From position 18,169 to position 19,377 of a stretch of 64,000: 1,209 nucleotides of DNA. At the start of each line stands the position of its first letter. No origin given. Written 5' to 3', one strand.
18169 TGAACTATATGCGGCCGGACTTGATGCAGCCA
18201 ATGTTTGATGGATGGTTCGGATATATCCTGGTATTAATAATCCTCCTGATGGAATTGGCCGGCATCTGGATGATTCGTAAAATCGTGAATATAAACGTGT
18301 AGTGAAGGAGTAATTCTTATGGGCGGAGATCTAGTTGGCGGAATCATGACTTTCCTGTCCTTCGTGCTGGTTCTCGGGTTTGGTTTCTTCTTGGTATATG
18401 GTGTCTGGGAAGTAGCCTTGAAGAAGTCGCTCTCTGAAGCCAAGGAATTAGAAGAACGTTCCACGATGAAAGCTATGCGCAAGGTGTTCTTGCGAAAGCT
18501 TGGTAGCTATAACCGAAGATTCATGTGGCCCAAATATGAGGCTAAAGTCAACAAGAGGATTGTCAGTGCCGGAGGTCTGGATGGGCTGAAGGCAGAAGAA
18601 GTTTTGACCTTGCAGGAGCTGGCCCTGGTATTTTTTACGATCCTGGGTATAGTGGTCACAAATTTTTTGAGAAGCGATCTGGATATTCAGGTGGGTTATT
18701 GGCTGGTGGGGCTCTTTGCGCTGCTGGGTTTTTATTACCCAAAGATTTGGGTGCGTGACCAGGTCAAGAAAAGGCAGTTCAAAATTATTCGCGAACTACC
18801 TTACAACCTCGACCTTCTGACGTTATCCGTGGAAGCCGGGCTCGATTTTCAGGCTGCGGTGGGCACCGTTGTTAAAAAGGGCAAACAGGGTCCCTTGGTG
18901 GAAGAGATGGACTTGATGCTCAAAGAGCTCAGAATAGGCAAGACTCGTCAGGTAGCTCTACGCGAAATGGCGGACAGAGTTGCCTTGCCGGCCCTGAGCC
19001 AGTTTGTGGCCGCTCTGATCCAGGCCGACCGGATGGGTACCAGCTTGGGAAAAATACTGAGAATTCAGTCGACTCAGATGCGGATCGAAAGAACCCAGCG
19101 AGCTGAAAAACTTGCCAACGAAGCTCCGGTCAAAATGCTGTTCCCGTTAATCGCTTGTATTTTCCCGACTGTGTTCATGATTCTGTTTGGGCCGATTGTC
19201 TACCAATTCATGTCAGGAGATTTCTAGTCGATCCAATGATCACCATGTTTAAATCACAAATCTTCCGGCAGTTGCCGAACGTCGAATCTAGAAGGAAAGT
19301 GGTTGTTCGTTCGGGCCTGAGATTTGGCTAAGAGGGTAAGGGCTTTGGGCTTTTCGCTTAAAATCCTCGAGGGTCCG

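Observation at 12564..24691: Non-canonical Tad-like module lacking ATPase, secretin, pilin and peptidase but decorated with PilZ, stand-alone MshEN and FHA-TM proteins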

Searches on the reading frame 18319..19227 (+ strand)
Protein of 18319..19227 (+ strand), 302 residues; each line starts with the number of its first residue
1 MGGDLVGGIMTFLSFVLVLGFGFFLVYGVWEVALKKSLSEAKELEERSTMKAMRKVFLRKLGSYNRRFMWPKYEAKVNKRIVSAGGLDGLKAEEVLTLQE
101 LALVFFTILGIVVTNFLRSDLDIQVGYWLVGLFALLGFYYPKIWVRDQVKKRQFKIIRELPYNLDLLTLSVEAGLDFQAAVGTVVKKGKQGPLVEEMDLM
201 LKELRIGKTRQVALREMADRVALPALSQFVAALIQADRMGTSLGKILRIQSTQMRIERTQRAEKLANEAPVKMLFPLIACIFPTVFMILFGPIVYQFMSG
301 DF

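Call 4: search_protein_families(library=pfam, proteins=[window:18319-19227:+], max_evalue=0.01)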
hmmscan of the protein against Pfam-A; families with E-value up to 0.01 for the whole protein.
window:18319-19227:+ (302 aa): 1 family
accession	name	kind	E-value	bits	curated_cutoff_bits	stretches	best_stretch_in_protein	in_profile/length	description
PF00482.28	T2SSF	-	1.1e-16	61.4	25.2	1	164-289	2-123/125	Type II secretion system (T2SS), protein F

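Call 9: find_homologous_proteins(query=window:18319-19227:+, max_evalue=0.00001)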
Query window:18319-19227:+ (302 aa): 4945 proteins with E <= 0.00001 among 8000 candidates; the best 120 are listed.
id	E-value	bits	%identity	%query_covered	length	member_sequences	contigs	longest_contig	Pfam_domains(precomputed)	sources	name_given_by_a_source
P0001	2.6e-190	649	100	100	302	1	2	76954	PF00482.29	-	-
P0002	1.3e-180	617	93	100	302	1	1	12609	PF00482.29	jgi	jgi:tight adherence protein C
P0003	5.4e-148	510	76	100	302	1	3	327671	PF00482.29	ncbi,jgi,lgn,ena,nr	ncbi:MAG TPA: type II secretion system F family protein [Myxococcota bacterium]|nr:type II secretion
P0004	8.1e-147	506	75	100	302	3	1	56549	PF00482.29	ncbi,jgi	-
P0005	3.2e-145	501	75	100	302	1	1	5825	PF00482.29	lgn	-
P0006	6.2e-142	490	72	100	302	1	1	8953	PF00482.29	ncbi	-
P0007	1.9e-141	489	72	100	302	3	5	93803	PF00482.29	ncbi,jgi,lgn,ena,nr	ncbi:MAG: type II secretion system F family protein [Deltaproteobacteria bacterium]|nr:MAG: type II 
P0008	4.0e-139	481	70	100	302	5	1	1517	PF00482.29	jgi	jgi:tight adherence protein C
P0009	4.5e-139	481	72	91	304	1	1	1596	PF00482.29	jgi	jgi:tight adherence protein C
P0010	8.2e-138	477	70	100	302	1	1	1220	PF00482.29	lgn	-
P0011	2.4e-137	475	70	100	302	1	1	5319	PF00482.29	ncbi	-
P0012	5.8e-136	471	70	100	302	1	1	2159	PF00482.29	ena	-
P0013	7.2e-136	470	70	100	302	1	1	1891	PF00482.29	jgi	jgi:tight adherence protein C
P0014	1.1e-135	470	69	100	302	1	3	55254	PF00482.29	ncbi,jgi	jgi:tight adherence protein C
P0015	2.3e-135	469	69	99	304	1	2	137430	PF00482.29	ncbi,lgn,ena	-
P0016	3.5e-135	468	69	100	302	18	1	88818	PF00482.29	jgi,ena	-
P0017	1.7e-134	466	71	100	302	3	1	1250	PF00482.29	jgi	-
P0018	1.9e-134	466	69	100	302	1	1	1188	PF00482.29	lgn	-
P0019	3.6e-134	465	69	100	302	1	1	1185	PF00482.29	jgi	jgi:tight adherence protein C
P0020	5.0e-133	461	69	99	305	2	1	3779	PF00482.29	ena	-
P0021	5.1e-132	458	68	99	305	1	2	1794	PF00482.29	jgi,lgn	-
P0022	8.0e-132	457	68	99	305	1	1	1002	PF00482.29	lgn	-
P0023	6.2e-131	454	68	100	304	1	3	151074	PF00482.29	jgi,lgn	jgi:tight adherence protein C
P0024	6.9e-131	454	69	99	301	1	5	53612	PF00482.29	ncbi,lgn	-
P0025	9.5e-131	453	69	98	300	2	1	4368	PF00482.29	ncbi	-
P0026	1.4e-130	453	71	99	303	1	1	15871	PF00482.29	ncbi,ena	-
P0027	1.8e-130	453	67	99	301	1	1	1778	PF00482.29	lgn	-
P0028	1.9e-130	453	70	100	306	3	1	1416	PF00482.29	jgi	jgi:tight adherence protein C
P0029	4.4e-130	451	68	99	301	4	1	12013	PF00482.29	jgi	jgi:tight adherence protein C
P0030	4.6e-130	451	68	99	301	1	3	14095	PF00482.29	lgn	-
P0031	6.7e-130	451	69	100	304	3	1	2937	PF00482.29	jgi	jgi:tight adherence protein C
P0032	6.7e-130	451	69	99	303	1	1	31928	PF00482.29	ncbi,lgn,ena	-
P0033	4.2e-128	445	67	100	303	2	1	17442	PF00482.29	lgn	-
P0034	5.6e-127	441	68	99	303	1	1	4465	PF00482.29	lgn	-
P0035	5.0e-126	438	68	97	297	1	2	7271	PF00482.29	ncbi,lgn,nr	ncbi:MAG: type II secretion system F family protein [Deltaproteobacteria bacterium]|nr:MAG: type II 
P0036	4.6e-125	435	66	100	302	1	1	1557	PF00482.29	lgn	-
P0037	1.4e-124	433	67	99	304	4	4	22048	PF00482.29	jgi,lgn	jgi:tight adherence protein C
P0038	4.6e-124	432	65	99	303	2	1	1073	PF00482.29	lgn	-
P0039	5.0e-124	431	67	99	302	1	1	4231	PF00482.29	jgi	jgi:tight adherence protein C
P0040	3.0e-123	429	66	99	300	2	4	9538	PF00482.29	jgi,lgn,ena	-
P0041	3.1e-123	429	65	100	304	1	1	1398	PF00482.29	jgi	jgi:tight adherence protein C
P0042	5.6e-121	421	64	99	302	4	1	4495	PF00482.29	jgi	-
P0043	1.7e-120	420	64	99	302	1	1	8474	PF00482.29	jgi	jgi:tight adherence protein C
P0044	1.9e-120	420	65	97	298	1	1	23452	PF00482.29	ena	-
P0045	6.3e-120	418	64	99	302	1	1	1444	PF00482.29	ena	-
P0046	8.5e-117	408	61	98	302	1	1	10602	PF00482.29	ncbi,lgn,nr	ncbi:MAG: type II secretion system F family protein [Deltaproteobacteria bacterium]|nr:type II secre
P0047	1.3e-111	391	58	98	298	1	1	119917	PF00482.29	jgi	jgi:tight adherence protein C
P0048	1.4e-107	378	73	77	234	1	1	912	PF00482.29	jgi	jgi:tight adherence protein C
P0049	2.0e-105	370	58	100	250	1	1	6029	PF00482.29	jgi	jgi:tight adherence protein C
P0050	2.9e-100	353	58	97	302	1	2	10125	PF00482.29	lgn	-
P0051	4.3e-100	353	59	93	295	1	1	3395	PF00482.29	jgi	jgi:tight adherence protein C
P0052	2.6e-99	350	62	92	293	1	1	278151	PF00482.29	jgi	jgi:tight adherence protein C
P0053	3.9e-99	350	58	98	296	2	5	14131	PF00482.29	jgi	jgi:tight adherence protein C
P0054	8.4e-99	349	57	97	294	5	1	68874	PF00482.29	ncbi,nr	ncbi:MAG: type II secretion system F family protein [Deltaproteobacteria bacterium]|nr:type II secre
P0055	9.0e-99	349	59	97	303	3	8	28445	PF00482.29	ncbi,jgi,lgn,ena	jgi:tight adherence protein C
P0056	2.5e-98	347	57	97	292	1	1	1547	PF00482.29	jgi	jgi:tight adherence protein C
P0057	2.7e-98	347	57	96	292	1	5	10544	PF00482.29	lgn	-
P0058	3.7e-98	347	59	92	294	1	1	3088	PF00482.29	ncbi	-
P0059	4.2e-98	346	58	97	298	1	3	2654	PF00482.29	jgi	-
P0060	4.6e-98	346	57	98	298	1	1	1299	PF00482.29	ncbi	-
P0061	6.2e-98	346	57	97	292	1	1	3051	PF00482.29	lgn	-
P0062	9.7e-98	345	58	97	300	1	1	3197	PF00482.29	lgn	-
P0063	1.4e-97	345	59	91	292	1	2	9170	PF00482.29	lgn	-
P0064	1.8e-97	344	58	95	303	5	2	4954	PF00482.29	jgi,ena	-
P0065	2.0e-97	344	60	92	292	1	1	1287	PF00482.29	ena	-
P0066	2.6e-97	344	59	96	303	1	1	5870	PF00482.29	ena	-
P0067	3.0e-97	344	57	98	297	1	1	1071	PF00482.29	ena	-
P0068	3.5e-97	343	57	99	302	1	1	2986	PF00482.29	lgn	-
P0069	4.7e-97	343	57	97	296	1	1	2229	PF00482.29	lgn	-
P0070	1.2e-96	342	57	99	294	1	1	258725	PF00482.29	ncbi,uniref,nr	ncbi:type II secretion system F family protein [Pyxidicoccus caerfyrddinensis]|uniref:type II secret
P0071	1.2e-96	342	58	91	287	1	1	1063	PF00482.29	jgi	jgi:tight adherence protein C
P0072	1.4e-96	341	61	92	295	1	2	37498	PF00482.29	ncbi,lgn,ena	-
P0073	2.1e-96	341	59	92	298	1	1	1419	PF00482.29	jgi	jgi:tight adherence protein C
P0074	3.0e-96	340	56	100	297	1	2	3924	PF00482.29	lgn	-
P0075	4.0e-96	340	56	98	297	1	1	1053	PF00482.29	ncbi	-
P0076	4.1e-96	340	60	91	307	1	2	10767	PF00482.29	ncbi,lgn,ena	-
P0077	4.8e-96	340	58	99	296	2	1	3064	PF00482.29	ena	-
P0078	5.2e-96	340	56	98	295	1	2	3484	PF00482.29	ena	-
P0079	5.3e-96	339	57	97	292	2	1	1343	PF00482.29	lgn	-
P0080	6.0e-96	339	60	91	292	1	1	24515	PF00482.29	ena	-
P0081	6.1e-96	339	57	96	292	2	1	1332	PF00482.29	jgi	-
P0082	8.6e-96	339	57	98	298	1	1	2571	PF00482.29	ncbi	-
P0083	1.2e-95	338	57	99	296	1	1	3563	PF00482.29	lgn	-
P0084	1.5e-95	338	58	98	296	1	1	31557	PF00482.29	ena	-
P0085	1.6e-95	338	58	96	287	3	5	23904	PF00482.29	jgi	jgi:tight adherence protein C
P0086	1.7e-95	338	59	92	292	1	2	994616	PF00482.29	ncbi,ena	-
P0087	1.9e-95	338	58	98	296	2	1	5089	PF00482.29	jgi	jgi:tight adherence protein C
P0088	2.0e-95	338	56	99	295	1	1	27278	PF00482.29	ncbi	-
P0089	2.3e-95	337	60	92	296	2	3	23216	PF00482.29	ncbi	-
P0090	2.6e-95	337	58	92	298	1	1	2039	PF00482.29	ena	-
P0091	2.9e-95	337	57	99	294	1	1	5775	PF00482.29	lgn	-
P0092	3.5e-95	337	56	98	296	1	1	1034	PF00482.29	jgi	jgi:tight adherence protein C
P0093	3.6e-95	337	55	98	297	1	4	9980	PF00482.29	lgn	-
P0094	3.6e-95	337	57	97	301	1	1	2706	PF00482.29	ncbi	ncbi:MAG: type II secretion system F family protein [Myxococcales bacterium]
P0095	3.9e-95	337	56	99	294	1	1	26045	PF00482.29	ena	-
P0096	4.0e-95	337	55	98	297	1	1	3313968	PF00482.29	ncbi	ncbi:MAG: type II secretion system F family protein [Myxococcales bacterium]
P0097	4.1e-95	337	59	92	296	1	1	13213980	PF00482.29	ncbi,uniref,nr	ncbi:type II secretion system F family protein [Archangium violaceum]|uniref:type II secretion syste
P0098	4.3e-95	336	60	94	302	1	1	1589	PF00482.29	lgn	-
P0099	4.4e-95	336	56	99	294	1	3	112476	PF00482.29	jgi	jgi:tight adherence protein C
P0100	4.5e-95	336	56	99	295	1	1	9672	PF00482.29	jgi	-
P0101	4.5e-95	336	58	92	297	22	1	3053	PF00482.29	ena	-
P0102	4.5e-95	336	59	97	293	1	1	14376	PF00482.29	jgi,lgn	-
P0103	4.7e-95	336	58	99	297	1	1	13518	PF00482.29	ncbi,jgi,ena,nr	ncbi:MAG TPA: type II secretion system F family protein [Myxococcaceae bacterium]|nr:type II secreti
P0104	5.1e-95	336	56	99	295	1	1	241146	PF00482.29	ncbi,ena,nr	ncbi:type II secretion system F family protein [Myxococcus stipitatus]|nr:type II secretion system F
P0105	5.5e-95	336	55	95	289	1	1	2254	PF00482.29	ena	-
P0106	5.6e-95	336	72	73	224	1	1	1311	PF00482.29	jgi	jgi:tight adherence protein C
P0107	6.0e-95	336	56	99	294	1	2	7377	PF00482.29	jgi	jgi:tight adherence protein C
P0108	6.9e-95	336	59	92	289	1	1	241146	PF00482.29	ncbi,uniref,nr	ncbi:type II secretion system F family protein [Myxococcus stipitatus]|uniref:type II secretion syst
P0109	7.9e-95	336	60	92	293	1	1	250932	PF00482.29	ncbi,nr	ncbi:MAG: type II secretion system F family protein [Deltaproteobacteria bacterium]|nr:type II secre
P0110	8.3e-95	336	57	97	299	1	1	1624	PF00482.29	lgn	-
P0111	9.5e-95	335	56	99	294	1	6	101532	PF00482.29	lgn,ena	-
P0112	9.5e-95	335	56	99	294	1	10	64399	PF00482.29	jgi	jgi:tight adherence protein C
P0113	9.6e-95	335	56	96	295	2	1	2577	PF00482.29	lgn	-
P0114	1.1e-94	335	56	99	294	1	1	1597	PF00482.29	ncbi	-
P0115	1.2e-94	335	55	99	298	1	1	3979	PF00482.29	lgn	-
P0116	1.4e-94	335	58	92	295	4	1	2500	PF00482.29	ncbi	-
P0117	1.4e-94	335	56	99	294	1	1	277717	PF00482.29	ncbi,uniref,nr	ncbi:type II secretion system F family protein [Myxococcus sp. RHSTA-1-4]|uniref:type II secretion s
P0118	1.4e-94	335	56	98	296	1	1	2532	PF00482.29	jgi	jgi:tight adherence protein C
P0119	1.6e-94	335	56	99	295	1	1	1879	PF00482.29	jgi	jgi:tight adherence protein C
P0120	1.9e-94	334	60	91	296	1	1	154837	PF00482.29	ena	-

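Call 11: find_encoding_contigs(protein=window:18319-19227:+, flank=10000, max_places=4)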
Protein window:18319-19227:+ (302 aa): 1 contig read that carries it; 1 place shown.
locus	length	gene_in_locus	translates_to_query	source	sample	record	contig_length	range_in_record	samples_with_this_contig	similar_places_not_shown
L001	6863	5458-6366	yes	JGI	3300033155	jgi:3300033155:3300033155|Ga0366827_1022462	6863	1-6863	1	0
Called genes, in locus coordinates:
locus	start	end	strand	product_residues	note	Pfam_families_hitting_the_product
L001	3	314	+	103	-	PF07238:PilZ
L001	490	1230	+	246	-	PF05157:MshEN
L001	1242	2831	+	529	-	PF05157:MshEN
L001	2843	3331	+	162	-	PF09858:DUF2085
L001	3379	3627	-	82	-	-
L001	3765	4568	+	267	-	PF08666:SAF (weak), PF16976:RcpC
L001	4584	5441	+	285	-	PF00482:T2SSF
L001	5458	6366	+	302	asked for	PF00482:T2SSF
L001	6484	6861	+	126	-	?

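Call 14: find_encoding_contigs(protein=P0108, flank=10000, max_places=2)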
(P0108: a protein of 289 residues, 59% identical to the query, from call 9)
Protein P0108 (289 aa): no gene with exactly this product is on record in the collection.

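Call 15: find_encoding_contigs(protein=P0104, flank=10000, max_places=2)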
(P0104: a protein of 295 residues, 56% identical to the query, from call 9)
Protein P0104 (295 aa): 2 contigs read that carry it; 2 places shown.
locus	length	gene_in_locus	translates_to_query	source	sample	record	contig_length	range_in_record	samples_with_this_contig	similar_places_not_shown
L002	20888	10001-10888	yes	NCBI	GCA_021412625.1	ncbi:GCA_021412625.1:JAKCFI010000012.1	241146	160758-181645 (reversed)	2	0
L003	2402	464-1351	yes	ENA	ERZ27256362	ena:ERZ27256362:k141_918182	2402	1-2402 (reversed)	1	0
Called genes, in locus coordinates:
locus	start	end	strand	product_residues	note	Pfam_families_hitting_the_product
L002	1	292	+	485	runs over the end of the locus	PF13490:zf-HC2 (weak)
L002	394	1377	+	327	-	PF07811:TadE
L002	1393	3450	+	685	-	PF13400:Tad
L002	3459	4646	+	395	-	PF07811:TadE (weak)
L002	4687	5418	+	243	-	-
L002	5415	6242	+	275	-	-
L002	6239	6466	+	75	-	-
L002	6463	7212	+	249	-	-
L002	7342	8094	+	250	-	-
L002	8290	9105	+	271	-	PF08666:SAF, PF16976:RcpC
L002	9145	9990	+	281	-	PF00482:T2SSF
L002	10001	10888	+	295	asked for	PF00482:T2SSF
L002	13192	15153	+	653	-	-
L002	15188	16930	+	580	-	PF16697:Yop-YscD_cpl, PF00498:FHA, PF13428:TPR_14 (faint), PF14559:TPR_19 (faint)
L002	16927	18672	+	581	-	PF13742:tRNA_anti_2, PF01336:tRNA_anti-codon, PF02601:Exonuc_VII_L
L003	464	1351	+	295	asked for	PF00482:T2SSF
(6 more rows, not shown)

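Call 16: find_encoding_contigs(protein=P0097, flank=10000, max_places=2)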
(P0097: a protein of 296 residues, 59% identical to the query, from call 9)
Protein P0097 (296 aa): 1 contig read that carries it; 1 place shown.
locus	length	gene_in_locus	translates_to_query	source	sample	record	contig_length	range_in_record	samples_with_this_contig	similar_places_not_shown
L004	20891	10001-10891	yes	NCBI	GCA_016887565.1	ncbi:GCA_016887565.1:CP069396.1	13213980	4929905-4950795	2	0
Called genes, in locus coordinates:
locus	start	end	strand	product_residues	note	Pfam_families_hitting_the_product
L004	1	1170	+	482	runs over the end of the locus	PF13490:zf-HC2 (faint)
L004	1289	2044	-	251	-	-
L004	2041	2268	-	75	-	-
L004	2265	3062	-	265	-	-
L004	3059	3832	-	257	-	-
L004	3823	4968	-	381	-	PF07811:TadE (weak)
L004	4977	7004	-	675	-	PF13400:Tad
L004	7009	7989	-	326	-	PF07811:TadE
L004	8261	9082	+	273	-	PF08666:SAF, PF16976:RcpC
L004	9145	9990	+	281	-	PF00482:T2SSF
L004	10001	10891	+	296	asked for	PF00482:T2SSF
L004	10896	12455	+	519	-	PF16697:Yop-YscD_cpl, PF00498:FHA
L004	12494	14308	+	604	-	PF16697:Yop-YscD_cpl, PF00498:FHA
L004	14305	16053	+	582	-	PF13742:tRNA_anti_2, PF01336:tRNA_anti-codon, PF02601:Exonuc_VII_L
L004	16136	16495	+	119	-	PF02609:Exonuc_VII_S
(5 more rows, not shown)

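Call 17: find_encoding_contigs(protein=P0003, flank=10000, max_places=2)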
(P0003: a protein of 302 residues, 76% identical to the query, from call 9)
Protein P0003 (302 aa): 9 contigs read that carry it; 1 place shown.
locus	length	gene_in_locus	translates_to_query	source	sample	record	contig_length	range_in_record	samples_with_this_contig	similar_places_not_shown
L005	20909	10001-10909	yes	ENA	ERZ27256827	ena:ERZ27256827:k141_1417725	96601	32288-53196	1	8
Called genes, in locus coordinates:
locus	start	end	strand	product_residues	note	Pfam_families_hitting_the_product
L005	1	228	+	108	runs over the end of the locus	PF07883:Cupin_2 (weak)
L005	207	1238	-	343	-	PF01142:TruD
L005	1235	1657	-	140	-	PF01894:YjbQ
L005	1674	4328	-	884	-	PF10131:PTPS_related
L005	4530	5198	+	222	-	PF07238:PilZ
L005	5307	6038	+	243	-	PF05157:MshEN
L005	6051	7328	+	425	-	PF05157:MshEN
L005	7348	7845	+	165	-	PF09858:DUF2085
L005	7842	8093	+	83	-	-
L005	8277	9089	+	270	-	PF08666:SAF, PF16976:RcpC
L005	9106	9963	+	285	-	PF00482:T2SSF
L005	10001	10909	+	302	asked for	PF00482:T2SSF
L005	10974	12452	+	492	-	PF16697:Yop-YscD_cpl, PF00498:FHA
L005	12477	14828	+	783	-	PF16697:Yop-YscD_cpl, PF00498:FHA, PF07719:TPR_2 (faint)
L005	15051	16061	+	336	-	PF13424:TPR_12 (faint), PF23914:TPR_CcmH_CycH (weak), PF25063:ARM_TT21_C (weak), PF13428:TPR_14 (faint), PF13432:TPR_16 (faint), PF00515:TPR_1 (faint), PF14559:TPR_19 (weak), PF13414:TPR_11 (weak), +4 more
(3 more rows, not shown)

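Call 24: find_related_loci(query=A1, collection=genome_contigs, flank=10000)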
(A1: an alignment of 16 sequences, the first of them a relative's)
Query A1 (302 aa) in genome_contigs; peptide patterns used: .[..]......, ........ (x = any residue, [..] = any of these).
526 stretches matched a pattern; 465 encode a relative of the query (tblastn E <= 1e-3); the best 80 are kept; 80 distinct loci.
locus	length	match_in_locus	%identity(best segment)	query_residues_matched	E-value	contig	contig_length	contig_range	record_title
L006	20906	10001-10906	76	1-302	1e-156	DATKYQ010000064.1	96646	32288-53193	MAG TPA_asm: Myxococcota bacterium isolate SMAG_U14223 k141_4179718, whole genome shotgun sequence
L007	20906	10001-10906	75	1-302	1e-155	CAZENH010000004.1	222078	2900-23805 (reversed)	MAG TPA_asm: uncultured Myxococcales bacterium isolate binchicken_co150_700 genome assembly, contig: NODE_28_length_2220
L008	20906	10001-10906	75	1-302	3e-155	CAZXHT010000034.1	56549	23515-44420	MAG TPA_asm: uncultured Myxococcales bacterium isolate binchicken_co100_415 genome assembly, contig: NODE_773_length_565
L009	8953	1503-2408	72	1-302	5e-150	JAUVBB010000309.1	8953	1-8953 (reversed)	MAG: Deltaproteobacteria bacterium isolate CSMAG_234 CSMAG_234_k127_11733988_length_8953_cov_11.7165, whole genome shotg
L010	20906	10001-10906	72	1-302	3e-147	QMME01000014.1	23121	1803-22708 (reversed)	MAG: Deltaproteobacteria bacterium isolate B64_G9 B64_Guay9_scaffold_01123, whole genome shotgun sequence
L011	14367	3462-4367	69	1-302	3e-144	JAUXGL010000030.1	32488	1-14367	MAG: Deltaproteobacteria bacterium isolate CSMAG_2928 CSMAG_2928_k117_3908826_length_32488_cov_10.9938, whole genome sho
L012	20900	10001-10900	69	3-302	7e-140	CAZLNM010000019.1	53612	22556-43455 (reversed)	MAG TPA_asm: uncultured Myxococcales bacterium isolate SRP278314_co2_58 genome assembly, contig: NODE_946_length_53612_c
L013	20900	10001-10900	68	3-302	7e-139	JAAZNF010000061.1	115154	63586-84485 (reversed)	MAG: Myxococcales bacterium isolate AS27yjCOA_137 72325_AS27, whole genome shotgun sequence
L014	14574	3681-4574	71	3-300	8e-139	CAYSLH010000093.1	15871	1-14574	MAG TPA_asm: uncultured Myxococcales bacterium isolate SRP163575_co1_108 genome assembly, contig: NODE_7941_length_15871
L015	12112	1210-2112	70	1-301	5e-139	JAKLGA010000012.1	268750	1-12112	MAG: Myxococcota bacterium isolate RA.bin29 RA.bin29_12, whole genome shotgun sequence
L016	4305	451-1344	69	3-300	1e-140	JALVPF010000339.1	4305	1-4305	MAG: Myxococcales bacterium isolate A3_metabat1_scaf2bin.099 A3_NODE_36845_length_4305_cov_1.786979, whole genome shotgu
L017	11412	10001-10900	67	1-300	2e-133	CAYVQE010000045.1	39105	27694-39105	MAG TPA_asm: uncultured Myxococcales bacterium isolate SRP141376_co4_87 genome assembly, contig: NODE_1817_length_39105_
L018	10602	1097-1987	61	4-300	8e-124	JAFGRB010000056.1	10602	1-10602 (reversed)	MAG: Deltaproteobacteria bacterium isolate Zod_Metabat.807 k87_1872177, whole genome shotgun sequence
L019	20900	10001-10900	68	1-300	4e-135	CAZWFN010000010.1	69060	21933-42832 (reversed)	MAG TPA_asm: uncultured Myxococcales bacterium isolate SRP332253_co1_126 genome assembly, contig: NODE_376_length_69060_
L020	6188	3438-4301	60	9-302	1e-106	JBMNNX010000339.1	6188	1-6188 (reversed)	MAG: Myxococcales bacterium isolate SBF912SR1HQ0023 scaffold_44219_c1, whole genome shotgun sequence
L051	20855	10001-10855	55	9-301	5e-100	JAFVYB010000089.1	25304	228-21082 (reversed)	MAG: Myxococcaceae bacterium isolate RGIG5499 Sheep_Colon.Co__c2322537, whole genome shotgun sequence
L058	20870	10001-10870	56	9-301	2e-99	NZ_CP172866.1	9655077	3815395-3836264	Corallococcus coralloides strain KYC2213 chromosome, complete genome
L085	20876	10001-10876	54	2-301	3e-98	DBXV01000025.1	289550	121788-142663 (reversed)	MAG TPA_asm: Myxococcales bacterium UBA1203 UBA1203_contig_7866, whole genome shotgun sequence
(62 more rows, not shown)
